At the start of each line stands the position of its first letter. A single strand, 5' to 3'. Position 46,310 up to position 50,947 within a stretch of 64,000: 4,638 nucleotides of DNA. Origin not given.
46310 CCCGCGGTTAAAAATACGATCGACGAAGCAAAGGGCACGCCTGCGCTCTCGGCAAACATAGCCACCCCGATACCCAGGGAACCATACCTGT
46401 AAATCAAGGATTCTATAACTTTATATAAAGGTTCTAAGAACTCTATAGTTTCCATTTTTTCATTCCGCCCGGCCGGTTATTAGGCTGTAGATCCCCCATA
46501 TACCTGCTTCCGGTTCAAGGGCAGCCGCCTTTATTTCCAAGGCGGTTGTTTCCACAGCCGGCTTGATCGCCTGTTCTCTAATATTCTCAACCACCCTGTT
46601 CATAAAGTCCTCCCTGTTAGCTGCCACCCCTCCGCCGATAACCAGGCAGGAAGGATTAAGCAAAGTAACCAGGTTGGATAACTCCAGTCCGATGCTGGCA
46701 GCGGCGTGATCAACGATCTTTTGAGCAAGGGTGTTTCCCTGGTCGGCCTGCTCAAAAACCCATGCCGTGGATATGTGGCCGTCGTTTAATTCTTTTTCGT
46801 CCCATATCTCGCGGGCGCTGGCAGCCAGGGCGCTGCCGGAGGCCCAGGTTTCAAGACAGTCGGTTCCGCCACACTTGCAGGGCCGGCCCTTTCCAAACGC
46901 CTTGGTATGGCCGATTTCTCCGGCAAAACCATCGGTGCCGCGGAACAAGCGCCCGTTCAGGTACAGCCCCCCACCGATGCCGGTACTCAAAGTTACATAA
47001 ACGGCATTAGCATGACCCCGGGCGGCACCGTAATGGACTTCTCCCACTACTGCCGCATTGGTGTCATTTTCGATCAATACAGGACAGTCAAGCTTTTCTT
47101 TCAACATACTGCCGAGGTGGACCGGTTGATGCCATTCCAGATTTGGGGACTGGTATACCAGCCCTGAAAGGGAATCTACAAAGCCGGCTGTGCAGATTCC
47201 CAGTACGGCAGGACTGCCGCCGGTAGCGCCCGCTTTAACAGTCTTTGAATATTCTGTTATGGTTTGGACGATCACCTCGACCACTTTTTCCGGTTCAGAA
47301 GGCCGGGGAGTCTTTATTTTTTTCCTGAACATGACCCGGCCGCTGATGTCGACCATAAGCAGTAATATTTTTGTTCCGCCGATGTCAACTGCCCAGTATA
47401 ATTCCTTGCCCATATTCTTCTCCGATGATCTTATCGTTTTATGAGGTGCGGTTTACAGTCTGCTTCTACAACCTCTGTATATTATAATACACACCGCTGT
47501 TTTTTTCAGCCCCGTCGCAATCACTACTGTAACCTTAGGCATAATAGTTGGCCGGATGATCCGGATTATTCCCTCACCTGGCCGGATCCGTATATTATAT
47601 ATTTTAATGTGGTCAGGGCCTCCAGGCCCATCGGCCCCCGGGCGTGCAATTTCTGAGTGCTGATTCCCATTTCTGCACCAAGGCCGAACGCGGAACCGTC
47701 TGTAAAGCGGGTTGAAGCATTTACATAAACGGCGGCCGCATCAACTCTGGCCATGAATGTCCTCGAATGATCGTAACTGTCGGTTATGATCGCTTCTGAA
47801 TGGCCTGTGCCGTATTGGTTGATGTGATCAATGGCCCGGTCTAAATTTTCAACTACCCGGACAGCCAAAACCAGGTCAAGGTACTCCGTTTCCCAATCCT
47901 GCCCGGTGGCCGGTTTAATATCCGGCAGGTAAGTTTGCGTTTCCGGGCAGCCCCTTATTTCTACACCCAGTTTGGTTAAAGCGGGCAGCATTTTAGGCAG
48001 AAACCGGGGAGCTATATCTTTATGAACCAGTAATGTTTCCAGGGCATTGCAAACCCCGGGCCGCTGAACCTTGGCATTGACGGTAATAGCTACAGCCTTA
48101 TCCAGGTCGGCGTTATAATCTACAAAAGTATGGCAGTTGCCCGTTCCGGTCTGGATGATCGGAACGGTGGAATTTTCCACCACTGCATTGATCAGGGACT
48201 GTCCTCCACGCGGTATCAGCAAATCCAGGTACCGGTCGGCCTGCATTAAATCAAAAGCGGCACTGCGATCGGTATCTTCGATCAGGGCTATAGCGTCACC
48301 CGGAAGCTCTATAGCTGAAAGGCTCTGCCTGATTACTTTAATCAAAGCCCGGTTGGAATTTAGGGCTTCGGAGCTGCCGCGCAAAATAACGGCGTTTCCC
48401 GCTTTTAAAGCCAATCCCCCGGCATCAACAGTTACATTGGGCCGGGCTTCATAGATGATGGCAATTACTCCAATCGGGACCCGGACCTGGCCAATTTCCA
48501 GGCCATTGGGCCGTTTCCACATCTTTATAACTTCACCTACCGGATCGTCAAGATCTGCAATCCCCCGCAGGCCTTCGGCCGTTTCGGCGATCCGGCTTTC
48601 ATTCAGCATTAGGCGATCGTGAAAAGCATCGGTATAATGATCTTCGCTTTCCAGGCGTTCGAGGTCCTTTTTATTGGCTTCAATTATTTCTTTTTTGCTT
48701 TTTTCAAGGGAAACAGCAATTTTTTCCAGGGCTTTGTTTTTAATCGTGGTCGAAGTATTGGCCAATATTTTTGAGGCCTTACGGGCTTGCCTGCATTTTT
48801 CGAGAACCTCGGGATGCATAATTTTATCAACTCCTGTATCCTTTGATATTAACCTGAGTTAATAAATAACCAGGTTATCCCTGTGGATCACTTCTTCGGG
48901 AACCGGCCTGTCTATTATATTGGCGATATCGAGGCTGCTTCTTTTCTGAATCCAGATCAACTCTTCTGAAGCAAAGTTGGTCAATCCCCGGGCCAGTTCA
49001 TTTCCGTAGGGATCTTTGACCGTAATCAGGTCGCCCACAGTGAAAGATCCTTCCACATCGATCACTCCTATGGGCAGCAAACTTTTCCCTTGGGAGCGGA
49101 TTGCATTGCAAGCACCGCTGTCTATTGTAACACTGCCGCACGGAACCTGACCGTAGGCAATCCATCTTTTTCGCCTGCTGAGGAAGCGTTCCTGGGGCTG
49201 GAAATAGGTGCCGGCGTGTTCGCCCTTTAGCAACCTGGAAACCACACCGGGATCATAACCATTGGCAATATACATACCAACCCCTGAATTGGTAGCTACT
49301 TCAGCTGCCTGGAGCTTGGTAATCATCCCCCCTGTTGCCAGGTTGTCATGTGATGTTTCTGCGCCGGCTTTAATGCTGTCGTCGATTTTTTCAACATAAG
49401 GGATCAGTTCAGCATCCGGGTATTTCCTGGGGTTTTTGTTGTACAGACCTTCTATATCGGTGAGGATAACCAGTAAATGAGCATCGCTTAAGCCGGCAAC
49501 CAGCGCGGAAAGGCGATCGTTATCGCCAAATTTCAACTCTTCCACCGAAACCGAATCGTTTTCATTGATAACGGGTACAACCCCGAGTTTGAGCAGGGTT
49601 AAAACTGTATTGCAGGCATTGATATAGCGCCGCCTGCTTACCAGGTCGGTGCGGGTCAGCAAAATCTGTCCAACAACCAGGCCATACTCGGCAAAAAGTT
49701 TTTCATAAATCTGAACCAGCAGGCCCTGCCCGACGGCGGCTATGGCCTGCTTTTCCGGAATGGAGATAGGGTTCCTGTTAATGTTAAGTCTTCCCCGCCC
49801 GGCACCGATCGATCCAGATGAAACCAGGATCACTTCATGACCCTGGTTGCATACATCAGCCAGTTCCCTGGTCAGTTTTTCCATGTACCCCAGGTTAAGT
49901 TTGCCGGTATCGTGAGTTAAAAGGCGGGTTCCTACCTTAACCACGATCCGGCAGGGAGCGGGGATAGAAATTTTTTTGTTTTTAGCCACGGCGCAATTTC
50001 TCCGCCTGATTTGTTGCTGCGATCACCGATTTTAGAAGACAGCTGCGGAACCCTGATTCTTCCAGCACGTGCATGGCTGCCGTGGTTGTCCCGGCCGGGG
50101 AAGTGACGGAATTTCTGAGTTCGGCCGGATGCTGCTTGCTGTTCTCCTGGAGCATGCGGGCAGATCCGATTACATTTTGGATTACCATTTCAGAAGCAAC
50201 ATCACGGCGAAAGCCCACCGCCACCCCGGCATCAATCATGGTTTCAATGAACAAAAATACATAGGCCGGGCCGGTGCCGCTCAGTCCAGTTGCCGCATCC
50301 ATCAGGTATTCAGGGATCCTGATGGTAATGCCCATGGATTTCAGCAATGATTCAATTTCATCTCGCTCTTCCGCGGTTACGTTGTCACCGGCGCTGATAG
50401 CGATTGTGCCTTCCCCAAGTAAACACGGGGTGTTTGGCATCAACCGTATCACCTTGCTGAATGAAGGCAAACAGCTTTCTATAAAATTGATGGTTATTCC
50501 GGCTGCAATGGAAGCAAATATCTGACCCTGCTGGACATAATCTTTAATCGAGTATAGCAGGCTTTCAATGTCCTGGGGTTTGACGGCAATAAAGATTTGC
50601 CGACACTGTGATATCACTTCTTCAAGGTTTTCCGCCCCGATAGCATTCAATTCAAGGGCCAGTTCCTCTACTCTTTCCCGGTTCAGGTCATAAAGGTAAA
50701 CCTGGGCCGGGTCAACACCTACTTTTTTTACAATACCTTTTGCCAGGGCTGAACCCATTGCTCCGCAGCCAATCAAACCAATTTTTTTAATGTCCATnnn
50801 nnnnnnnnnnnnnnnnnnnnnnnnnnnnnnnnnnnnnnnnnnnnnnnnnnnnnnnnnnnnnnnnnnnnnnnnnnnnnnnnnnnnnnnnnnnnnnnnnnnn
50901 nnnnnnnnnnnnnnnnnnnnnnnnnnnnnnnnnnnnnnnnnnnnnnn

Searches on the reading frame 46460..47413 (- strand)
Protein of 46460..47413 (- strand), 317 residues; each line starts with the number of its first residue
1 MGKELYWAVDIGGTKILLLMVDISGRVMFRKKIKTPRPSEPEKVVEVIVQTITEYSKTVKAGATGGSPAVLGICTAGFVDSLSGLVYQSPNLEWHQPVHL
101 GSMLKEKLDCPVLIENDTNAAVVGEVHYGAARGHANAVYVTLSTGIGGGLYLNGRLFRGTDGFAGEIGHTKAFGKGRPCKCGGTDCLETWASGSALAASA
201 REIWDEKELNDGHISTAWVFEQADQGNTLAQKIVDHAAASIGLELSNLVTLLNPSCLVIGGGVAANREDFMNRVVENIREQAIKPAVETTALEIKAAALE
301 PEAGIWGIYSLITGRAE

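Call 10: search_protein_families(library=ncbifam, proteins=[window:46460-47413:-])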
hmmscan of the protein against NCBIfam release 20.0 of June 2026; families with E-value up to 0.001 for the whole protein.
window:46460-47413:- (317 aa): 14 families
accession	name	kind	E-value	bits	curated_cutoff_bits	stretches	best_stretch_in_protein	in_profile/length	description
TIGR00744.1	ROK_glcA_fam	subfamily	8.8e-61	205.9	260.35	1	8-312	2-308/318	ROK family glucokinase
NF003461.0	PRK05082.1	subfamily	2.7e-46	158.3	283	1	8-309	5-283/291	N-acetylmannosamine kinase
NF047821.1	NactlManKinNanK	equivalog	1.8e-40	139.3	450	1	8-308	5-282/288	N-acetylmannosamine kinase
NF007251.0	PRK09698.1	equivalog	1.8e-38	132.5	253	1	4-308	6-292/304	allose kinase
NF047937.1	TransRegNagC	equivalog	4e-38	131.7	650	1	8-305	83-377/399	DNA-binding transcriptional regulator NagC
NF049930.1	TransRegMlc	equivalog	9.3e-37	127.3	530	1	6-296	87-374/405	sugar metabolism global transcriptional regulator Mlc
NF007108.0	PRK09557.1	equivalog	5.5e-34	117.8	443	1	8-289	5-280/303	fructokinase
NF045551.1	GK_Pyrobac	equivalog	3.4e-33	115.2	500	1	6-278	2-250/294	ATP-dependent glucokinase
NF009835.0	PRK13310.1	equivalog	2.4e-30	105.9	380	1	5-280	1-271/303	N-acetylglucosamine kinase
NF042998.1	bglucokin_BglK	equivalog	1.8e-26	93.1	550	1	8-290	5-270/291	beta-glucoside kinase BglK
NF045942.1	PolPhglucPhase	equivalog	2.1e-19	70.2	250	1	8-161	4-150/242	polyphosphate--glucose phosphotransferase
NF009836.0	PRK13311.1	equivalog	1.3e-15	57.3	551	1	5-203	1-201/256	N-acetyl-D-glucosamine kinase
NF045550.1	FrctkaseScrK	equivalog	4.4e-15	55.9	400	1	4-279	3-252/293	fructokinase ScrK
NF046058.1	NagK_SO3507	equivalog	5.3e-05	22.8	370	1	217-285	214-282/295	N-acetylglucosamine kinase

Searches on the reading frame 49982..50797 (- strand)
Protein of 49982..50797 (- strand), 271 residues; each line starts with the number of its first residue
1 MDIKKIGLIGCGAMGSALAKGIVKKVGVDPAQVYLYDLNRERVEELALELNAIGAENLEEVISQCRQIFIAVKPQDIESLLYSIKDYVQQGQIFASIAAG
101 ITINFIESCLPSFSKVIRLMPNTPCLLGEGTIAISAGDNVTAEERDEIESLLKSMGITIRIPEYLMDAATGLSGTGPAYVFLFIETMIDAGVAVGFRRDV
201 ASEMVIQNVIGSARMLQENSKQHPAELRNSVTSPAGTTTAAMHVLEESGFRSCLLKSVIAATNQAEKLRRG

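Call 8: find_encoding_contigs(protein=window:49982-50797:-, flank=3000, max_places=6)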
Protein window:49982-50797:- (271 aa): 4 contigs read that carry it; 3 places shown.
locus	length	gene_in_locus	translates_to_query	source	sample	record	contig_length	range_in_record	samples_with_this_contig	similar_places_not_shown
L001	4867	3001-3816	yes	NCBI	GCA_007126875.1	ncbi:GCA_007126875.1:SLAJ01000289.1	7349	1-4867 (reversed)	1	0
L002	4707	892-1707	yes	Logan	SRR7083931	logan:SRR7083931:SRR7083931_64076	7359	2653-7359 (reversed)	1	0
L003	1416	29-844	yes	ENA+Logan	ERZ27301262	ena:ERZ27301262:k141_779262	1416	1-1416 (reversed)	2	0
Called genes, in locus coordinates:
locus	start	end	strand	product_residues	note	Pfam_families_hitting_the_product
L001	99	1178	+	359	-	PF13353:Fer4_12, PF04055:Radical_SAM, PF12544:LAM_C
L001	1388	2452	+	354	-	PF00202:Aminotran_3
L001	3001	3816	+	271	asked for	PF01210:NAD_Gly3P_dh_N (faint), PF03446:NAD_binding_2, PF03807:F420_oxidored, PF14748:P5CR_dimer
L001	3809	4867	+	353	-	?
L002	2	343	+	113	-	?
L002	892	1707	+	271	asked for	PF01210:NAD_Gly3P_dh_N (faint), PF03446:NAD_binding_2, PF03807:F420_oxidored, PF14748:P5CR_dimer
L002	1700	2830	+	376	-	PF00696:AA_kinase, PF01472:PUA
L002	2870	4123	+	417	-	PF00171:Aldedh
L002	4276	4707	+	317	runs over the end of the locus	PF00480:ROK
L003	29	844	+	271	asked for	PF01210:NAD_Gly3P_dh_N (faint), PF03446:NAD_binding_2, PF03807:F420_oxidored, PF14748:P5CR_dimer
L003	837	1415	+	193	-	?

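Call 9: find_homologous_proteins(query=window:49982-50797:-, max_evalue=1e-30)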
Query window:49982-50797:- (271 aa): 6358 proteins with E <= 1e-30 among 8000 candidates; the best 120 are listed.
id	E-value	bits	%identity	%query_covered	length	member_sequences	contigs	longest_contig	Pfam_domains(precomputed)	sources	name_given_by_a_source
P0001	3.1e-160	550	94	100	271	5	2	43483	PF14748.12,PF03446.22,PF03807.24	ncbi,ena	-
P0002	6.8e-156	535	91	100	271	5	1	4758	PF14748.12,PF03446.22,PF03807.24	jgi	-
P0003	9.5e-152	522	88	100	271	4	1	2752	PF14748.12,PF03446.22,PF03807.24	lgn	-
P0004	2.6e-150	517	88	100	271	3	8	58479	PF14748.12,PF03446.22,PF03807.24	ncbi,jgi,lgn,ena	-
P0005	3.6e-149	513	88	100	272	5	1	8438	PF14748.12,PF03446.22,PF03807.24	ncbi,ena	-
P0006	2.2e-144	498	87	99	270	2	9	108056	PF14748.12,PF03446.22,PF03807.24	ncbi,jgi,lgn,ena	-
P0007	2.9e-142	491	83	100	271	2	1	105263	PF14748.12,PF03446.22,PF03807.24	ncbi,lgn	-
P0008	5.1e-131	454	78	100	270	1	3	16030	PF14748.12,PF01408.29,PF03446.22,PF03807.24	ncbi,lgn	-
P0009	8.5e-129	447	77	100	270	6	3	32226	PF14748.12,PF03446.22,PF03807.24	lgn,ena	-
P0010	4.7e-127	441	75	100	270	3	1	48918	PF14748.12,PF01408.29,PF03807.24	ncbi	ncbi:MAG: pyrroline-5-carboxylate reductase [Bacillota bacterium]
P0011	7.0e-124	431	75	100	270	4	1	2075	PF14748.12,PF03446.22,PF03807.24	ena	-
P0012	3.6e-123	428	73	99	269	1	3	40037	PF14748.12,PF03807.24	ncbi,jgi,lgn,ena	-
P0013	7.3e-123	427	72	99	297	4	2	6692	PF14748.12,PF01408.29,PF03446.22,PF03807.24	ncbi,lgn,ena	-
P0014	2.4e-119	416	72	100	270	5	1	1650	PF14748.12,PF01408.29,PF02558.23,PF03446.22,PF03807.24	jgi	-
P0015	3.0e-119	415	71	100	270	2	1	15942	PF14748.12,PF02558.23,PF03446.22,PF03807.24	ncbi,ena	-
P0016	3.7e-119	415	72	99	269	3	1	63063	PF14748.12,PF03446.22,PF03807.24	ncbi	-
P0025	6.7e-115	401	68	100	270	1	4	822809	PF14748.12,PF03446.22,PF03807.24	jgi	jgi:pyrroline-5-carboxylate reductase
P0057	8.0e-107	375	65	99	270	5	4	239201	PF14748.12,PF03446.22,PF03807.24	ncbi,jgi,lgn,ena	-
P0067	2.1e-99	350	61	100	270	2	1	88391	PF14748.12,PF01408.29,PF03446.22,PF03807.24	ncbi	-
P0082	3.8e-84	301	53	100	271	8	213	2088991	PF14748.12,PF03446.22,PF03807.24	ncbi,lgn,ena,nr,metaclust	ncbi:MAG: pyrroline-5-carboxylate reductase [Dethiobacteria bacterium]|nr:pyrroline-5-carboxylate re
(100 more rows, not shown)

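Call 10: search_protein_families(library=ncbifam, proteins=[window:49982-50797:-])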
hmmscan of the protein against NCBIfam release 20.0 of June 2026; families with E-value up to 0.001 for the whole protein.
window:49982-50797:- (271 aa): 16 families
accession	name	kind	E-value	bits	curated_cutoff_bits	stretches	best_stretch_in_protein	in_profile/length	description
TIGR00112.1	proC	equivalog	1.6e-79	267.3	196.75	1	6-268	1-263/263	pyrroline-5-carboxylate reductase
NF005813.0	PRK07679.1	exception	4.1e-56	190.4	404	1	1-268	1-268/279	pyrroline-5-carboxylate reductase ProI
NF008839.0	PRK11880.2-4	equivalog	6e-42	143.8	288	1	4-267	2-251/252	pyrroline-5-carboxylate reductase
NF005814.0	PRK07680.1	equivalog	5.4e-35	120.9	278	1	5-248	2-244/275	late competence protein ComER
NF005384.0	PRK06928.1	exception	8.4e-27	94.4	301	1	4-246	2-245/277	pyrroline-5-carboxylate reductase ProG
NF005063.0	PRK06476.1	equivalog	3.2e-13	49.8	254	1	5-257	2-245/258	pyrroline-5-carboxylate reductase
NF009830.0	PRK13304.1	equivalog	2.4e-07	30.5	267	1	5-69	3-66/265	aspartate dehydrogenase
TIGR00872.1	gnd_rel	equivalog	4e-06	26.3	297.2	1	5-94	2-89/299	phosphogluconate dehydrogenase (NAD(+)-dependent, decarboxylating)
NF006307.0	PRK08507.1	equivalog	9.3e-05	21.7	295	1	5-93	2-86/275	prephenate dehydrogenase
NF008592.0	PRK11559.1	equivalog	0.00018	20.9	397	1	4-76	3-69/296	2-hydroxy-3-oxopropionate reductase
NF000942.0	PRK00094.1-4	subfamily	0.0002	20.7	257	1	4-104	3-112/334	NAD(P)H-dependent glycerol-3-phosphate dehydrogenase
NF011381.1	PRK14806.1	equivalog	0.00026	19.4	902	1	3-109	3-107/733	bifunctional prephenate dehydrogenase/3-phosphoshikimate 1-carboxyvinyltransferase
TIGR03911.1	pyrrolys_PylD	equivalog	0.00028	20.1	150.05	1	4-75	146-214/266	3-methylornithyl-N6-L-lysine dehydrogenase PylD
NF007161.0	PRK09599.1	subfamily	0.00037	19.8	271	1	5-93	2-89/302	NADP-dependent phosphogluconate dehydrogenase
NF005694.0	PRK07502.1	equivalog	0.00061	19.1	409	1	3-125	6-126/310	prephenate/arogenate dehydrogenase family protein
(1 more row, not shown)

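Call 11: find_encoding_contigs(protein=P0004, flank=2500, max_places=1)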
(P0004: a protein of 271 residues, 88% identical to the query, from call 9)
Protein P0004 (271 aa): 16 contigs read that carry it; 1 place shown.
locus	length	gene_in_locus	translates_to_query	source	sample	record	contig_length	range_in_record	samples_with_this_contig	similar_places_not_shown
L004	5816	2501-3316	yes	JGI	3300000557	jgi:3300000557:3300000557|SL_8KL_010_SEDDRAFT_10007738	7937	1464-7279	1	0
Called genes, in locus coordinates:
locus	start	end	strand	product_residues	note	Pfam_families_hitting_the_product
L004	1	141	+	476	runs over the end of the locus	PF01139:RtcB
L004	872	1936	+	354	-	PF00202:Aminotran_3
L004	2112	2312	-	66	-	-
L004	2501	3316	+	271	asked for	PF03446:NAD_binding_2, PF03807:F420_oxidored, PF14748:P5CR_dimer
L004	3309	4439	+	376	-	PF00696:AA_kinase, PF01472:PUA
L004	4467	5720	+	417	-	PF00171:Aldedh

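Call 12: find_encoding_contigs(protein=P0007, flank=2500, max_places=1)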
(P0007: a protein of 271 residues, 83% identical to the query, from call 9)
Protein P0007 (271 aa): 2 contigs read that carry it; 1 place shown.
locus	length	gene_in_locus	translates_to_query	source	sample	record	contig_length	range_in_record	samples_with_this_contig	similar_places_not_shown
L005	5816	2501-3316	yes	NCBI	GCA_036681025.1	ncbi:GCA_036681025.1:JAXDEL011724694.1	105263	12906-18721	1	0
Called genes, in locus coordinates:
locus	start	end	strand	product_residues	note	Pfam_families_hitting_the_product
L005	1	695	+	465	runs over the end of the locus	PF13941:MutL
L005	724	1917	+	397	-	PF00202:Aminotran_3, PF00155:Aminotran_1_2 (weak)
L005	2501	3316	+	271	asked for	PF03446:NAD_binding_2, PF03807:F420_oxidored, PF14748:P5CR_dimer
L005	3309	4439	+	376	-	PF00696:AA_kinase, PF01472:PUA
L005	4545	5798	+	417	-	PF00171:Aldedh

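Call 13: find_encoding_contigs(protein=P0010, flank=2500, max_places=1)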
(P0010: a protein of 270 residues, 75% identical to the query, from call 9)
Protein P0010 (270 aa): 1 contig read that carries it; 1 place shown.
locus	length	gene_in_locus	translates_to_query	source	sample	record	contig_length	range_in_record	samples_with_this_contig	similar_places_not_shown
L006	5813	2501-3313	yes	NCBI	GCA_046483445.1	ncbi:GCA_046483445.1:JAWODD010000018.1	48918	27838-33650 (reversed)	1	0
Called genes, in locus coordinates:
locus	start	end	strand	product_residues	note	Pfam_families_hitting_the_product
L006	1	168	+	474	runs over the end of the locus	PF01139:RtcB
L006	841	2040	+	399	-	PF00202:Aminotran_3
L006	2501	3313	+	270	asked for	PF01408:GFO_IDH_MocA (weak), PF03807:F420_oxidored, PF14748:P5CR_dimer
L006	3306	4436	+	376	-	PF00696:AA_kinase, PF01472:PUA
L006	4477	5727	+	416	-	PF00171:Aldedh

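Call 14: find_encoding_contigs(protein=P0016, flank=2500, max_places=1)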
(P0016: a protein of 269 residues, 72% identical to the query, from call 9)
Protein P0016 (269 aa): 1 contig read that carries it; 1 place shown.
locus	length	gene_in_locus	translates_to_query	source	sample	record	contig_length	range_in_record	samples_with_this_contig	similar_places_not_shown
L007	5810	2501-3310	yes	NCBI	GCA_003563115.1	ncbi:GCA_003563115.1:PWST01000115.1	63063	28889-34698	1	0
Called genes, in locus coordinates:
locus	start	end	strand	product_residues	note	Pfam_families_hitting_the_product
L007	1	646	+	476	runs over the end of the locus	PF01139:RtcB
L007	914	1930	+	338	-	-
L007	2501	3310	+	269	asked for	PF03446:NAD_binding_2 (weak), PF03807:F420_oxidored, PF14748:P5CR_dimer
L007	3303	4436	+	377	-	PF00696:AA_kinase, PF01472:PUA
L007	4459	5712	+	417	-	PF00171:Aldedh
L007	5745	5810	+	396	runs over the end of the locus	PF00682:HMGL-like, PF22617:HCS_D2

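Call 16: find_encoding_contigs(protein=P0025, flank=2500, max_places=1)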
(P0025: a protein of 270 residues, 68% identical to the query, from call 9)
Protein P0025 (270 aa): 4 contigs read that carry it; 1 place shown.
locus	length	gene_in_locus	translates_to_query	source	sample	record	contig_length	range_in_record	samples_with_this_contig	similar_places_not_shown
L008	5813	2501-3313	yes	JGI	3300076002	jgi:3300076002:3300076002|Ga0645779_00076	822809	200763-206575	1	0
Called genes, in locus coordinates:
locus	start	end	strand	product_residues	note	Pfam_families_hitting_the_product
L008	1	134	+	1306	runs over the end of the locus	PF13510:Fer2_4, PF14697:Fer4_21 (weak), PF12838:Fer4_7, PF02662:FlpD, PF13510:Fer2_4, PF07992:Pyr_redox_2, PF12831:FAD_oxidored, PF04324:Fer2_BFD, +14 more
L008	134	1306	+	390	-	PF01266:DAO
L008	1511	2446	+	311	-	PF00480:ROK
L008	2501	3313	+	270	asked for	PF03446:NAD_binding_2, PF03807:F420_oxidored, PF14748:P5CR_dimer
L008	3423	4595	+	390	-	PF00682:HMGL-like, PF22617:HCS_D2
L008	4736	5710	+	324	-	PF00480:ROK, PF02685:Glucokinase (faint)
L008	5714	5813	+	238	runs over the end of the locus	PF09335:VTT_dom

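Call 17: find_encoding_contigs(protein=P0057, flank=2500, max_places=1)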
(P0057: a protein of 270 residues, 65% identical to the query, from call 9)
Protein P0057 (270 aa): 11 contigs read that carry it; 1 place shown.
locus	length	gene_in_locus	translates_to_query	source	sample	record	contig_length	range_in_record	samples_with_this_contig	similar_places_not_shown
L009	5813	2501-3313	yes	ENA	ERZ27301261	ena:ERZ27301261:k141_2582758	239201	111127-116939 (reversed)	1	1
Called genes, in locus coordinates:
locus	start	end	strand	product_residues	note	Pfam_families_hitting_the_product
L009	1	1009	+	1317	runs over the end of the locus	PF13510:Fer2_4, PF12838:Fer4_7 (weak), PF12838:Fer4_7, PF02662:FlpD, PF13510:Fer2_4, PF07992:Pyr_redox_2, PF12831:FAD_oxidored, PF04324:Fer2_BFD, +16 more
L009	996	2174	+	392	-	PF01266:DAO, PF03486:HI0933_like (faint), PF07992:Pyr_redox_2 (faint)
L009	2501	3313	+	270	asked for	PF03446:NAD_binding_2 (weak), PF03807:F420_oxidored, PF14748:P5CR_dimer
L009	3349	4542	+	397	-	PF00682:HMGL-like, PF22617:HCS_D2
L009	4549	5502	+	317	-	PF00480:ROK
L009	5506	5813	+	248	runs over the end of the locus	PF09335:VTT_dom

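Call 18: find_encoding_contigs(protein=P0082, flank=2500, max_places=1)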
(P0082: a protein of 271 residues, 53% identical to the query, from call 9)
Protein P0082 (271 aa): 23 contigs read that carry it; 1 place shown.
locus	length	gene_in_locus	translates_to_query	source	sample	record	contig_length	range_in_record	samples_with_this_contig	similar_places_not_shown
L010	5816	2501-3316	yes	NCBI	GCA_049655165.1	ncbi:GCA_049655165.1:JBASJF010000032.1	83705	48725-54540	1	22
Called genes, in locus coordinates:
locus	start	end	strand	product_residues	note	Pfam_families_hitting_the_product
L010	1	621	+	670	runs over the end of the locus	PF22745:Nlig-Ia, PF01653:DNA_ligase_aden, PF03120:OB_DNA_ligase, PF03119:DNA_ligase_ZBD, PF14520:HHH_5 (weak), PF12826:HHH_2, PF14520:HHH_5 (weak), PF00533:BRCT, +1 more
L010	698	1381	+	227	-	-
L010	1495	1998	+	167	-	PF01936:NYN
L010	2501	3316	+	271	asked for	PF03446:NAD_binding_2 (weak), PF03807:F420_oxidored, PF14748:P5CR_dimer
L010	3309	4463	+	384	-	PF00696:AA_kinase, PF01472:PUA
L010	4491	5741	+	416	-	PF00171:Aldedh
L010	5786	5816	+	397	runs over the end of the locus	PF00682:HMGL-like, PF22617:HCS_D2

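Call 19: find_encoding_contigs(protein=P0067, flank=2500, max_places=1)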
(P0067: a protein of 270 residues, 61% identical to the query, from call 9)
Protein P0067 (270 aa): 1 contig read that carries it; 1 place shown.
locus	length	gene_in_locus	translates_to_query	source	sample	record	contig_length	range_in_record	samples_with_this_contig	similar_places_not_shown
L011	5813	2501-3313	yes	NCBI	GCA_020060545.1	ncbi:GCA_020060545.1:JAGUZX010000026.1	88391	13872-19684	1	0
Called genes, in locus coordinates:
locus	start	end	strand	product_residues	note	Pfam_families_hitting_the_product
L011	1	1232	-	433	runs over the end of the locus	PF01053:Cys_Met_Meta_PP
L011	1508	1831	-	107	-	PF14864:Alkyl_sulf_C (weak), PF02036:SCP2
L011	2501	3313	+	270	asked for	PF01408:GFO_IDH_MocA (weak), PF03446:NAD_binding_2, PF03807:F420_oxidored, PF14748:P5CR_dimer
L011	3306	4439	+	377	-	PF00696:AA_kinase, PF01472:PUA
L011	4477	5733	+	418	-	PF00171:Aldedh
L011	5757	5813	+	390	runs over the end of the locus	PF00682:HMGL-like, PF22617:HCS_D2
